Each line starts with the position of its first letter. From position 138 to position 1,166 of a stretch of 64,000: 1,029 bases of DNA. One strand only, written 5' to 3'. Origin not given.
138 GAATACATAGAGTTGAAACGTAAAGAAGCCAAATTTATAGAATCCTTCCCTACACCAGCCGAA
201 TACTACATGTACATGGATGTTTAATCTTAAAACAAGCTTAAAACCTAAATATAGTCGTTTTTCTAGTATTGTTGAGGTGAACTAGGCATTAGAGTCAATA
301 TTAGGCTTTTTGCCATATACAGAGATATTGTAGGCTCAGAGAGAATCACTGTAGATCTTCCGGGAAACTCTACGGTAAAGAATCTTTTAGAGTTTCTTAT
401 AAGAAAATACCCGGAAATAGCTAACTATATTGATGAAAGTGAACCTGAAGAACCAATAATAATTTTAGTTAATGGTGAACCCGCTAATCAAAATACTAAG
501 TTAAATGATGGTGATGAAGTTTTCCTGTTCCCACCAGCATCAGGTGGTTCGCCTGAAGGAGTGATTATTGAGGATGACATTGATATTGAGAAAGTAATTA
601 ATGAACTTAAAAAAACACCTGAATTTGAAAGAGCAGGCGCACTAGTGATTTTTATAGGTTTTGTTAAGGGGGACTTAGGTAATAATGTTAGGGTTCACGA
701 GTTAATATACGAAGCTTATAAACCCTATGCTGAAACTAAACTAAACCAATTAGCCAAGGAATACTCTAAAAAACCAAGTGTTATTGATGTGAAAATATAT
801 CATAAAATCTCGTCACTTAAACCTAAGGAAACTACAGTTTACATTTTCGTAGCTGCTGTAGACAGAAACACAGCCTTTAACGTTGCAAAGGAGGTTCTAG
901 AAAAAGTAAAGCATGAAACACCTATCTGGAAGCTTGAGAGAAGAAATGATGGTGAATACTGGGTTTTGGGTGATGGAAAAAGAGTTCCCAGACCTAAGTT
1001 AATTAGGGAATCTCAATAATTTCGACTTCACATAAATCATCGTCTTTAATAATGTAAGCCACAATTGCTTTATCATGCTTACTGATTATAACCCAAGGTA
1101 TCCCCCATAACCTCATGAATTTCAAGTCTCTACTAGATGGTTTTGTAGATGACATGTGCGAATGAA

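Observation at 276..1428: MoaD-MoaE linear fusion lacking a canonical start codon, overlapping a JAMM/MPN+ protease: candidate Ubl-processing module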

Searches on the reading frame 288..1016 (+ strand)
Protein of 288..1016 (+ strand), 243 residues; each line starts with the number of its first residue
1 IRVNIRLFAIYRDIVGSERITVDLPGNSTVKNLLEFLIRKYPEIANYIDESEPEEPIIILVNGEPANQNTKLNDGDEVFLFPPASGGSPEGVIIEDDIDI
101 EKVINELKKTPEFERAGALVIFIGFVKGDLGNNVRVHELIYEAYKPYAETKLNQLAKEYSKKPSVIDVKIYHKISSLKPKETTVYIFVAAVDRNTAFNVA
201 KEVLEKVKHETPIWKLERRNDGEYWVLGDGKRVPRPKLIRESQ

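Call 6: search_protein_families(library=pfam, proteins=[window:288-1016:+], max_evalue=0.01)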
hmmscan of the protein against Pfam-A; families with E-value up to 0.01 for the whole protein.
window:288-1016:+ (243 aa): 4 families
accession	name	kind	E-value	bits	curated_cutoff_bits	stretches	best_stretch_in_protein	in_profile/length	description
PF02391.22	MoaE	-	6.3e-25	88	23.4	1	94-210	2-114/114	MoaE protein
PF02597.26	ThiS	-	1.1e-15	58.3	22.5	1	5-87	1-76/76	ThiS family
PF14453.12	ThiS-like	-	0.00021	21.7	26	1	51-81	25-54/57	ThiS-like ubiquitin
PF14451.12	Ub-Mut7C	-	0.007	16.7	23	0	58-82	51-75/81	Mut7-C ubiquitin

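Call 7: search_protein_families(library=ncbifam, proteins=[window:288-1016:+], max_evalue=0.01)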
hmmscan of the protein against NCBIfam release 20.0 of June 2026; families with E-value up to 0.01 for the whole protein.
window:288-1016:+ (243 aa): 6 families
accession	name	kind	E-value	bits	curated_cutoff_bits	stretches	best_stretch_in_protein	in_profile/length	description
NF011061.0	PRK14493.1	equivalog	1.7e-28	100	215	1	96-226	139-270/274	molybdopterin synthase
TIGR01687.1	moaD_arch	subfamily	1.4e-20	73.6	49.5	1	3-87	1-88/88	MoaD family protein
NF007959.0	PRK10678.1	equivalog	1.3e-15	57.3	175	1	103-226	15-137/150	molybdopterin synthase catalytic subunit MoaE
NF041918.1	SAMP1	equivalog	2.6e-15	56.7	60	1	4-87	2-91/91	ubiquitin-like small modifier protein 1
TIGR01682.1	moaD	equivalog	1.2e-10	42.1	66.15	1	3-87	1-80/80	molybdopterin converting factor subunit 1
NF008347.0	PRK11130.1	equivalog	5.6e-05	23.6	94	1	3-87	2-81/81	molybdopterin synthase sulfur carrier subunit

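Call 8: find_homologous_proteins(query=window:288-1016:+, max_evalue=0.00001)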
Query seq(243 aa) (243 aa): 27 proteins with E <= 0.00001 among 566 candidates.
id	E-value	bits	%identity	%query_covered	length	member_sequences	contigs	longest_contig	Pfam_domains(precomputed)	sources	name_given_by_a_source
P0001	6.2e-101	355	71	83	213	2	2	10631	PF02597.27,PF02391.23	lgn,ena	-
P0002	9.0e-98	345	75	82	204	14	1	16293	PF02597.27,PF02391.23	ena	-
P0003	1.6e-97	344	69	88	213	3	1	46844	PF02597.27,PF02391.23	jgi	-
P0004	3.0e-95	336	71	86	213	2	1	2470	PF02597.27,PF02391.23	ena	-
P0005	3.1e-89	317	97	63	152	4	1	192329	PF02391.23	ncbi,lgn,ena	-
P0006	9.9e-82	292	57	98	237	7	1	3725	PF02597.27,PF02391.23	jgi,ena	-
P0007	7.7e-81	289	55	98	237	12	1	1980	PF02597.27,PF02391.23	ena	-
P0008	1.1e-80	289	55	98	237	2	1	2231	PF02597.27,PF02391.23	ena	-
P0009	5.5e-80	286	55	98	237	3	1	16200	PF02597.27,PF02391.23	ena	-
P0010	4.4e-55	205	43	98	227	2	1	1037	PF02597.27,PF02391.23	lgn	-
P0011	2.0e-52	196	39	97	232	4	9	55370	PF02597.27,PF02391.23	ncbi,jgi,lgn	ncbi:MAG: MoaD family protein [Pyrobaculum sp.]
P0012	2.9e-47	179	41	97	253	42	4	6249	PF02597.27,PF02391.23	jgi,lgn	jgi:MoaD family protein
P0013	1.4e-42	164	36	98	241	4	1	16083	PF02597.27,PF02391.23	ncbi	ncbi:MAG: MoaD family protein [Sulfolobales archaeon]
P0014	1.8e-42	164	52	60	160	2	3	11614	PF02391.23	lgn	-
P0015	1.8e-40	157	49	59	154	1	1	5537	PF02391.23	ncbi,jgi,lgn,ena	-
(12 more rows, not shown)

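Call 10: find_encoding_contigs(protein=P0005, flank=4000, max_places=4)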
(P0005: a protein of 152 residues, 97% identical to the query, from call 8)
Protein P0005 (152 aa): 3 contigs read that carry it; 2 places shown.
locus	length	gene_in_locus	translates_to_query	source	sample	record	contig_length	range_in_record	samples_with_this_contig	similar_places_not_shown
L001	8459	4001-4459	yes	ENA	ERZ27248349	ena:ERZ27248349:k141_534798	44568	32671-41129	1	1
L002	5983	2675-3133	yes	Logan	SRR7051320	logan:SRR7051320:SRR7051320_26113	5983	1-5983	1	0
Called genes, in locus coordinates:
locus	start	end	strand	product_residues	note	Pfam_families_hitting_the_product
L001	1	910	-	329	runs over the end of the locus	PF04055:Radical_SAM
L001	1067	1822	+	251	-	PF21948:LplA-B_cat, PF03099:BPL_LplA_LipB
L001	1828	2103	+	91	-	PF10437:Lip_prot_lig_C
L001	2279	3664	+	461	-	PF03951:Gln-synt_N, PF00120:Gln-synt_C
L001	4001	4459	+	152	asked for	PF02391:MoaE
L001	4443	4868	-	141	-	PF01398:JAB, PF14464:Prok-JAB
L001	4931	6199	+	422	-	PF00291:PALP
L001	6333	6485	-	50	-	-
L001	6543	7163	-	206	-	-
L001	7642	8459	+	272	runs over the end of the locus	PF25756:TPR_INTS8 (weak), PF13431:TPR_17 (faint), PF00515:TPR_1 (faint), PF13428:TPR_14 (faint), PF07719:TPR_2 (faint), PF13181:TPR_8 (faint), PF13414:TPR_11 (faint), PF13424:TPR_12 (weak), +3 more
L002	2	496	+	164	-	?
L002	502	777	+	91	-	PF10437:Lip_prot_lig_C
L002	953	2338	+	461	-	PF03951:Gln-synt_N, PF00120:Gln-synt_C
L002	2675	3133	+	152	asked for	PF02391:MoaE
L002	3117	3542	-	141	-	PF01398:JAB, PF14464:Prok-JAB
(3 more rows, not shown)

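Call 11: find_encoding_contigs(protein=P0003, flank=4000, max_places=3)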
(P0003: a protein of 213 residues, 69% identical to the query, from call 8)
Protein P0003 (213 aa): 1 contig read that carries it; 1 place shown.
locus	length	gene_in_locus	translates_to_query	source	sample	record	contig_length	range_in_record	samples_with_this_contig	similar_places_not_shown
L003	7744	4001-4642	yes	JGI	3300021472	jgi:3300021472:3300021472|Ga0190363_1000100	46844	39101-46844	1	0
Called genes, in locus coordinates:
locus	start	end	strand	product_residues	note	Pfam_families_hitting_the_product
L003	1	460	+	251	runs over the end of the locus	PF21948:LplA-B_cat, PF03099:BPL_LplA_LipB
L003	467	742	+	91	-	PF10437:Lip_prot_lig_C (weak)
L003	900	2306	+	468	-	PF03951:Gln-synt_N, PF00120:Gln-synt_C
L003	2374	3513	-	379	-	PF27229:SSO2105_N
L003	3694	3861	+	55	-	-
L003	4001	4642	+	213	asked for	PF02597:ThiS, PF02391:MoaE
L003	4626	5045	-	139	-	PF01398:JAB, PF14464:Prok-JAB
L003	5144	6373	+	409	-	PF00291:PALP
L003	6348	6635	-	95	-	-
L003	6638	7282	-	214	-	-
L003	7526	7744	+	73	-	?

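Call 12: find_encoding_contigs(protein=P0001, flank=4000, max_places=3)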
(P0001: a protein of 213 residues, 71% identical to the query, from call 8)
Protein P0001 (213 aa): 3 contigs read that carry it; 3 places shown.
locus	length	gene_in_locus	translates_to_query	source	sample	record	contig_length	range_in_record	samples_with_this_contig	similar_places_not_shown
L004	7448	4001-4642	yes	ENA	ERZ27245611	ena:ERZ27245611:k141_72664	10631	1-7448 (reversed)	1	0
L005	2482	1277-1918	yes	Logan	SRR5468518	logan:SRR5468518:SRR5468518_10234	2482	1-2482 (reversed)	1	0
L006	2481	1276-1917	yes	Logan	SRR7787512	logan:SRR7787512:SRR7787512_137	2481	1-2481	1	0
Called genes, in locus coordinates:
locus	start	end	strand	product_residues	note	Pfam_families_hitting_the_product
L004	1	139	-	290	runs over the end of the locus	PF04055:Radical_SAM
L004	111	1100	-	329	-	PF04055:Radical_SAM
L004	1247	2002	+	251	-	PF21948:LplA-B_cat, PF03099:BPL_LplA_LipB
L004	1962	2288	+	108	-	PF10437:Lip_prot_lig_C (weak)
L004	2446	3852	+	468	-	PF03951:Gln-synt_N, PF00120:Gln-synt_C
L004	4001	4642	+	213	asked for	PF02597:ThiS, PF02391:MoaE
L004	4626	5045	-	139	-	PF01398:JAB, PF14464:Prok-JAB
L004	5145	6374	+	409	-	PF00291:PALP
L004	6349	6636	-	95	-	-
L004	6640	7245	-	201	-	-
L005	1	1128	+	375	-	?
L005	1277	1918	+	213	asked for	PF02597:ThiS, PF02391:MoaE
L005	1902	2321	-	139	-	PF01398:JAB, PF14464:Prok-JAB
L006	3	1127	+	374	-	?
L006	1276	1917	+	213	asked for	PF02597:ThiS, PF02391:MoaE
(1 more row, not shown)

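Call 16: find_related_loci(query=A1, collection=genome_contigs, flank=3000)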
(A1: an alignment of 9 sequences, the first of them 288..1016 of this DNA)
Query A1 (243 aa) in genome_contigs; peptide patterns used: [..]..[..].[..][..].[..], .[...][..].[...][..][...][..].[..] (x = any residue, [..] = any of these).
506 stretches matched a pattern; 393 encode a relative of the query (tblastn E <= 1e-3); the best 80 are kept; 80 distinct loci.
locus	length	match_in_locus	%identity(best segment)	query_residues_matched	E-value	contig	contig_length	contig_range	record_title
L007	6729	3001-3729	97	1-243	3e-154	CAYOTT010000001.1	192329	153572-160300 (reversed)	MAG TPA_asm: uncultured Desulfurococcales archaeon isolate binchicken_co6_547 genome assembly, contig: NODE_10_length_19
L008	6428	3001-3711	73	1-237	4e-116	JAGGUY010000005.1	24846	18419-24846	MAG: Thermoprotei archaeon isolate AUK086 PB_MBMC_040_c_000000000038, whole genome shotgun sequence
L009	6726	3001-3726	68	1-242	2e-115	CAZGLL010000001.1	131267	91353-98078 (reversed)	MAG TPA_asm: uncultured Desulfurococcales archaeon isolate binchicken_co184_340 genome assembly, contig: NODE_68_length_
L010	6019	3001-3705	57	1-237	1e-86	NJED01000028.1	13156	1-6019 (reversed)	MAG: Desulfurococcales archaeon ex4484_217_1 ex4484_217_scaffold_14246_length_13156count_12759, whole genome shotgun seq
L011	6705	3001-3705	55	1-237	3e-85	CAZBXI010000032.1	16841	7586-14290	MAG TPA_asm: uncultured Desulfurococcales archaeon isolate binchicken_co6_532 genome assembly, contig: NODE_3567_length_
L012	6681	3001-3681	55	8-236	4e-84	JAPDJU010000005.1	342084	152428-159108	MAG: Thermoproteota archaeon isolate S9B1_HD70 c_000000000008, whole genome shotgun sequence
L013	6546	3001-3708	44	1-237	4e-63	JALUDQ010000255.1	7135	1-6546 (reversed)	MAG: Desulfurococcales archaeon isolate S143_maxbin2_scaf2bin.293_VB S143_NODE_9086_length_7135_cov_5.756707, whole geno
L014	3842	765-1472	43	1-237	2e-62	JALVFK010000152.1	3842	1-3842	MAG: Desulfurococcales archaeon isolate A1_maxbin2_scaf2bin.023 A1_NODE_32174_length_3842_cov_45.373351, whole genome sh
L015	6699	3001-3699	45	1-235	1e-61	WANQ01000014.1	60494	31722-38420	MAG: Pyrodictiaceae archaeon isolate S141_63_esom k151_175067, whole genome shotgun sequence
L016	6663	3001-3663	48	1-228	4e-60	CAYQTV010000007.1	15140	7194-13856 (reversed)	MAG TPA_asm: uncultured Nitrososphaerales archaeon isolate SRP141552_co1_22 genome assembly, contig: NODE_1698_length_15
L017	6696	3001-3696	41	1-240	9e-60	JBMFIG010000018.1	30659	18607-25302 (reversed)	MAG: Thermoproteus sp. isolate KM4324-17 NODE_18_length_30659_cov_13.795475, whole genome shotgun sequence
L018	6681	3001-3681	41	1-237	1e-59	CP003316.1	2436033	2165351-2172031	Pyrobaculum oguniense TE7, complete genome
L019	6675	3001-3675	43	1-235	6e-59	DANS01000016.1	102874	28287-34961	MAG TPA_asm: Thermoproteus sp. UBA157 UBA157_contig_868, whole genome shotgun sequence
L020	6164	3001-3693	43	1-242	4e-56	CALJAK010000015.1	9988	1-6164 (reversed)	MAG: uncultured Thermoproteales archaeon isolate S1_Bin_MAXBIN__103_1 genome assembly, contig: c_000001725680, whole gen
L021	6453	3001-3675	39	3-238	8e-55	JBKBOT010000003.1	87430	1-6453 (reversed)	MAG: Pyrobaculum sp. isolate 21I_056.bin.4 NODE_3_length_87430_cov_11.621906, whole genome shotgun sequence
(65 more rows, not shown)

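Call 20: search_solved_structures(query=window:288-1016:+, max_evalue=0.001, show_alignments=2)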
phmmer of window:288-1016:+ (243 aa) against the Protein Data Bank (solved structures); distinct sequences matched with E-value up to 0.001: 22.
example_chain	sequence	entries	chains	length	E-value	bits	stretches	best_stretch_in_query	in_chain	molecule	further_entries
2qie_A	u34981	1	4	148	3.9e-14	56.1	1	112-226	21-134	Molybdopterin-converting factor subunit 2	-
2q5w_E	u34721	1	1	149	3.9e-14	56.1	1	112-226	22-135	Molybdopterin-converting factor subunit 2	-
9jbd_A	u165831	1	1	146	4.2e-14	56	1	82-227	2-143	Probable MoaD-MoaE fusion protein MoaX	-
7l32_A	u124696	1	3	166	2.4e-13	53.6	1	95-226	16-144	MPT synthase subunit 2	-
7l2a_A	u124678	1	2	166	3.8e-13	52.9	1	95-226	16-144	MPT synthase subunit 2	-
2wp4_A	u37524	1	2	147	1.4e-11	47.8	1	101-228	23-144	MOLYBDOPTERIN-CONVERTING FACTOR SUBUNIT 2 1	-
2omd_A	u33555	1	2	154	2.8e-11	46.8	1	101-232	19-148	Molybdopterin-converting factor subunit 2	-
8hlg_A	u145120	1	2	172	1.8e-10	44.1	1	116-228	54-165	Molybdenum cofactor biosynthesis protein D/E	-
5mpo_C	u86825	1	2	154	4.7e-10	42.8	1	107-225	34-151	Molybdopterin synthase catalytic subunit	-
3bii_E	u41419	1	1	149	5e-10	42.7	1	112-227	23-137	Molybdopterin-converting factor subunit 2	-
1fm0_E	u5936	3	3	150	5.1e-10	42.6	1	112-227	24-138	MOLYBDOPTERIN CONVERTING FACTOR, SUBUNIT 2 | Molybdopterin converting factor subunit 2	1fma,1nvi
1nvj_A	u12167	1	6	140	5.7e-10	42.5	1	112-226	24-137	Molybdopterin converting factor subunit 2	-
2l83_A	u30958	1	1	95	8.9e-10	41.9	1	6-88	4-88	Small archaeal modifier protein 1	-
4hro_A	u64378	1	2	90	1.4e-09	41.3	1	5-87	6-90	Small archaeal modifier protein 1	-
3po0_A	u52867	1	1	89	1.5e-09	41.1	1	6-87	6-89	Small archaeal modifier protein 1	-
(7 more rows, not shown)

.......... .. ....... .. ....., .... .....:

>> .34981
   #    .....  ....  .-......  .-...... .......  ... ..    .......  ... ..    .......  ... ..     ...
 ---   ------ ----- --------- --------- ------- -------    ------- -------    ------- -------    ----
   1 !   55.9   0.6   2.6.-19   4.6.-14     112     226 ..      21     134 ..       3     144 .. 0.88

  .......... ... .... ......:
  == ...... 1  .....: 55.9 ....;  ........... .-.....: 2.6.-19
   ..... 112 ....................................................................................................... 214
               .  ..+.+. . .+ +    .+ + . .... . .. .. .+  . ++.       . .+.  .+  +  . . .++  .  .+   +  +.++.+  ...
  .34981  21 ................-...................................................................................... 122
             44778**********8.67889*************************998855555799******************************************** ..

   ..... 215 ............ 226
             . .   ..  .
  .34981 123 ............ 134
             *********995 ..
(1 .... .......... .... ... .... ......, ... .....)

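Call 58: find_encoding_contigs(protein=P0004, flank=1500, max_places=2)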
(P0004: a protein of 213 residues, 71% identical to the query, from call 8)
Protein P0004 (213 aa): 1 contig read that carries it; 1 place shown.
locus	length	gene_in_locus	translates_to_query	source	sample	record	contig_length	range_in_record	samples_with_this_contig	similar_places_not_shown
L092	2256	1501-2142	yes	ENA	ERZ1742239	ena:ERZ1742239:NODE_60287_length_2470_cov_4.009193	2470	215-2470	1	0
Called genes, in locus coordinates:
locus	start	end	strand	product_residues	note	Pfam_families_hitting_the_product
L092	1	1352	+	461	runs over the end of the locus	PF03951:Gln-synt_N, PF00120:Gln-synt_C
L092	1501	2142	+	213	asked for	PF02597:ThiS, PF02391:MoaE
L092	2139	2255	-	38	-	?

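Call 59: find_encoding_contigs(protein=P0002, flank=1500, max_places=2)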
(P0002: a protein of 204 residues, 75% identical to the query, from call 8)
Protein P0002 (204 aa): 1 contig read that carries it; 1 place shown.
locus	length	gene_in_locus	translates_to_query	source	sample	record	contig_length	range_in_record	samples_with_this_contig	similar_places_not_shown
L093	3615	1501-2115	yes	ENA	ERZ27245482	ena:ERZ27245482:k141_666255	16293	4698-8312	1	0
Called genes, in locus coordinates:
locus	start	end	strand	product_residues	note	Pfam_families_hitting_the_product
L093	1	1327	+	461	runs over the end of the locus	PF03951:Gln-synt_N, PF00120:Gln-synt_C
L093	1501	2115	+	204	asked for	PF02597:ThiS (weak), PF02391:MoaE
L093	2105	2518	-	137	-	PF14464:Prok-JAB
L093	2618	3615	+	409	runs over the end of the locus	PF00291:PALP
